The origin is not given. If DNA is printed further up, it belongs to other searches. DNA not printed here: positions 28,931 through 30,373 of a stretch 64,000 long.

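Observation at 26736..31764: Complete type II CBASS operon: Cap4-like effector, CD-NTase, Cap2 (E2-E1), Cap3 (JAB)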

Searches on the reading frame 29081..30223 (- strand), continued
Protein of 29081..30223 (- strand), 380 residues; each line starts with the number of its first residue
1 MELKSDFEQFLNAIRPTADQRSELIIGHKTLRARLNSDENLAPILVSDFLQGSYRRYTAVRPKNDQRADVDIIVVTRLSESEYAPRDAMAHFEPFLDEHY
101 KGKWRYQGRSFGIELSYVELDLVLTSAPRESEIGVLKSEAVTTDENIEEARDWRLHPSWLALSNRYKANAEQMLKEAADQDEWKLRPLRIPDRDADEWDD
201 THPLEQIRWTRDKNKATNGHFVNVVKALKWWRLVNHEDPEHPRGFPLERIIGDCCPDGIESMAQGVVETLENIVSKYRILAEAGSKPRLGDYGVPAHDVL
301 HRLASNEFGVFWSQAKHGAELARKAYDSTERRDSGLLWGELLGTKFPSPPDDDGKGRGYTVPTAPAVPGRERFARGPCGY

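Call 62: fold_search(model_id=the predicted structure, library=pdb)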
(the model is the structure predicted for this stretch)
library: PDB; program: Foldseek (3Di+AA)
matches with E <= 10: 302; with E <= 0.001: 96
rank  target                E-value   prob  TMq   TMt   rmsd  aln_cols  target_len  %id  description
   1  7d4s                  4.7e-32  1.00  0.78  0.85   4.3       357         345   47  apo-form cyclic trinucleotide synthase CdnD (released 2021-03-17)
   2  7d4o_B                6.1e-32  1.00  0.78  0.84   4.5       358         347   47  cyclic trinucleotide synthase CdnD in complex with ATP and ADP (released 2021-03-17)
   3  7d4o_A                6.4e-32  1.00  0.78  0.85   4.5       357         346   47  cyclic trinucleotide synthase CdnD in complex with ATP and ADP (released 2021-03-17)
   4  7d4u                  1.1e-31  1.00  0.76  0.84   4.2       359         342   46  ATP complex with double mutant cyclic trinucleotide synthase CdnD (released 2021-03-17)
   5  7ljl_A                1.7e-31  1.00  0.78  0.85   4.6       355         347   47  Structure of the Enterobacter cloacae CD-NTase CdnD in complex with ATP (released 2021-06-02)
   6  7d4j                  2.4e-31  1.00  0.77  0.84   4.3       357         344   47  ddATP complex of cyclic trinucleotide synthase CdnD (released 2021-03-17)
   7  7ljl_B                4.5e-31  1.00  0.78  0.85   4.2       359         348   46  Structure of the Enterobacter cloacae CD-NTase CdnD in complex with ATP (released 2021-06-02)
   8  7ljm_A                4.8e-31  1.00  0.77  0.83   5.1       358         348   46  Structure of the Salmonella enterica CD-NTase CdnD in complex with GTP (released 2021-06-02)
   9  7ljm_B                7.0e-31  1.00  0.77  0.85   4.3       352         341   46  Structure of the Salmonella enterica CD-NTase CdnD in complex with GTP (released 2021-06-02)
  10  7d48                  1.3e-30  1.00  0.76  0.81   4.8       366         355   46  apo-form cyclic trinucleotide synthase CdnD (released 2021-03-17)
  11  7to3_C                2.6e-30  1.00  0.76  0.81   7.2       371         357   46  Structure of Enterobacter cloacae Cap2-CdnD02 2:2 complex (released 2023-01-11)
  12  7ljo                  6.5e-13  1.00  0.62  0.80   4.7       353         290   17  Structure of the Bacteroides fragilis CD-NTase CdnB in complex with ADP (released 2021-06-02)
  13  6p8v_G                6.8e-11  1.00  0.54  0.62   6.0       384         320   15  Structure of E. coli MS115-1 HORMA:CdnC:Trip13 complex (released 2019-12-25)
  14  8ysg                  8.5e-11  1.00  0.59  0.68   5.9       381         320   15  Crystal structure of the Deinococcus wulumuqiensis CD-NTase DwCdnB in complex with GTP (released 2025-01-29)
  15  8ysc                  1.1e-10  1.00  0.60  0.69   5.5       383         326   12  Crystal structure of the Deinococcus wulumuqiensis CD-NTase DwCdnB in complex with ATP (form 1) (released 2025-01-29)
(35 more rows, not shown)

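Call 66: search_dna_similar(query=window:29081-30223:-, collection=plasmids, mode=protein, max_rows=12)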
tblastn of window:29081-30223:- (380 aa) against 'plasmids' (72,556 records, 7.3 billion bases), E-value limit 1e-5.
Records with a match: 53; places in all: 54; records where one place covers at least 80% of the query: 38.
Best place of each record, by identity: <60% 53.
By first word of the organism name: Enterobacter 11; Acinetobacter 8; Salmonella 5; Haloplanus 3; Clostridium 3; Priestia 2; Deinococcus 2; Halobaculum 2; Moraxella 2; Bradyrhizobium 2; and 13 more.
By predicted mobility (MOB-suite, as given by PLSDB): conjugative 20; non-mobilizable 20; mobilizable 13.
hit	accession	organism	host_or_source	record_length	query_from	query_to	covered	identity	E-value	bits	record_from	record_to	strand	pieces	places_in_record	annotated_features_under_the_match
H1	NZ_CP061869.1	Priestia koreensis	cell culture,tobacco leaf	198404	1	366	96%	51.9%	3e-112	367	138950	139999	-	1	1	nucleotidyltransferase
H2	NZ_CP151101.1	Nostoc sp. UHCC 0302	isolated culture,lake sediment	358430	1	374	98%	50.6%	2e-119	387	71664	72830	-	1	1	hypothetical protein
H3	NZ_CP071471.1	Priestia megaterium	whole organism,Hypersaline environment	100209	1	370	97%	50.1%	2e-112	368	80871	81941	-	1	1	nucleotidyltransferase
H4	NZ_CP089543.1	Spirosoma oryzicola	Single cell,Surface layer of rice grains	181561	1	356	94%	51.0%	2e-108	356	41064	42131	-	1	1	hypothetical protein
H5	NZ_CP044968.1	Salmonella enterica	Homo sapiens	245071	1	374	98%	47.0%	1e-103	342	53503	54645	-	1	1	hypothetical protein | ThiF family adenylyltransferase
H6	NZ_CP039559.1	Salmonella enterica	Homo sapiens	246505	1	374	98%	47.0%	1e-103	342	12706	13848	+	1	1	hypothetical protein | ThiF family adenylyltransferase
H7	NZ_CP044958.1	Salmonella enterica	Homo sapiens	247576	1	374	98%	47.0%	1e-103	342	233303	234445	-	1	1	hypothetical protein | ThiF family adenylyltransferase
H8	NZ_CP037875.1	Salmonella enterica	Homo sapiens,stool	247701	1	374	98%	47.0%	1e-103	342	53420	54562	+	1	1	hypothetical protein | ThiF family adenylyltransferase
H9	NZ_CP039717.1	Salmonella enterica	Homo sapiens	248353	1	374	98%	47.0%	1e-103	342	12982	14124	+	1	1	hypothetical protein | ThiF family adenylyltransferase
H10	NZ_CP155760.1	Sphingomonas parapaucimobilis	Chinese cabbage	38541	1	374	98%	47.0%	5e-100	332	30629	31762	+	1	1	hypothetical protein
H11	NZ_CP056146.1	Klebsiella variicola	culture,Freshwater sample from ...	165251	1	374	98%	46.7%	7e-102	337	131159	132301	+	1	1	hypothetical protein | ThiF family adenylyltransferase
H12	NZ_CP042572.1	Enterobacter hormaechei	Whole organism,Shower 3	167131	1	374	98%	46.5%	3e-102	338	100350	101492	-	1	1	hypothetical protein | ThiF family adenylyltransferase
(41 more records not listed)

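Call 67: search_dna_similar(query=window:29081-30223:-, collection=phages, mode=protein, max_rows=8)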
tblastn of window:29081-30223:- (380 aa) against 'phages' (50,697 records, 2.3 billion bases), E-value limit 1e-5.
No match.

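Call 68: get_annotated_region(hit=H12, flank=4500)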
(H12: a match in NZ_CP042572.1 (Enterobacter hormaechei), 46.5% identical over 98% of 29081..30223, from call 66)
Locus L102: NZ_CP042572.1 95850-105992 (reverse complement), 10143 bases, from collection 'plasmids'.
description: Enterobacter hormaechei strain E5 plasmid pE5_001, complete sequence
organism: Enterobacter hormaechei (NCBI taxid 158836)
taxonomy: Bacteria; Pseudomonadota; Gammaproteobacteria; Enterobacterales; Enterobacteriaceae; Enterobacter; Enterobacter hormaechei
host: -; source: Whole organism,Shower 3; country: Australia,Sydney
typing (MOB-suite, as given by PLSDB): conjugative; relaxase MOBF; mating-pair formation MPF_F
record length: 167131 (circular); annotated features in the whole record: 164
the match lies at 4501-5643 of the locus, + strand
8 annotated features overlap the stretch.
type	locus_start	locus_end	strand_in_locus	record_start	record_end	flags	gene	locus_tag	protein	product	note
CDS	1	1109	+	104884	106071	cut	-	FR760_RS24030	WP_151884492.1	ATP-binding protein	-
CDS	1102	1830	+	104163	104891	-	-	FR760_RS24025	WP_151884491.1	hypothetical protein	-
CDS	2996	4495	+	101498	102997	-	-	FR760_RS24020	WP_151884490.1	SAVED domain-containing protein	-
CDS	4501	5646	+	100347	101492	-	-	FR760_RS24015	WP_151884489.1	hypothetical protein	-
CDS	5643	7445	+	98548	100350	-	-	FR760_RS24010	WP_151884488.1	ThiF family adenylyltransferase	-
CDS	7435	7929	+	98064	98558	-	-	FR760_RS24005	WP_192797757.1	Mov34/MPN/PAD-1 family protein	-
CDS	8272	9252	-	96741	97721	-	-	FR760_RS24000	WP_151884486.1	tyrosine-type recombinase/integrase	GO:0015074 - DNA integration [Evidence IEA]; GO:0006310 - DNA recombination [Evidence IEA]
CDS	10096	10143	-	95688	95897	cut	-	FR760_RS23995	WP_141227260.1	hypothetical protein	-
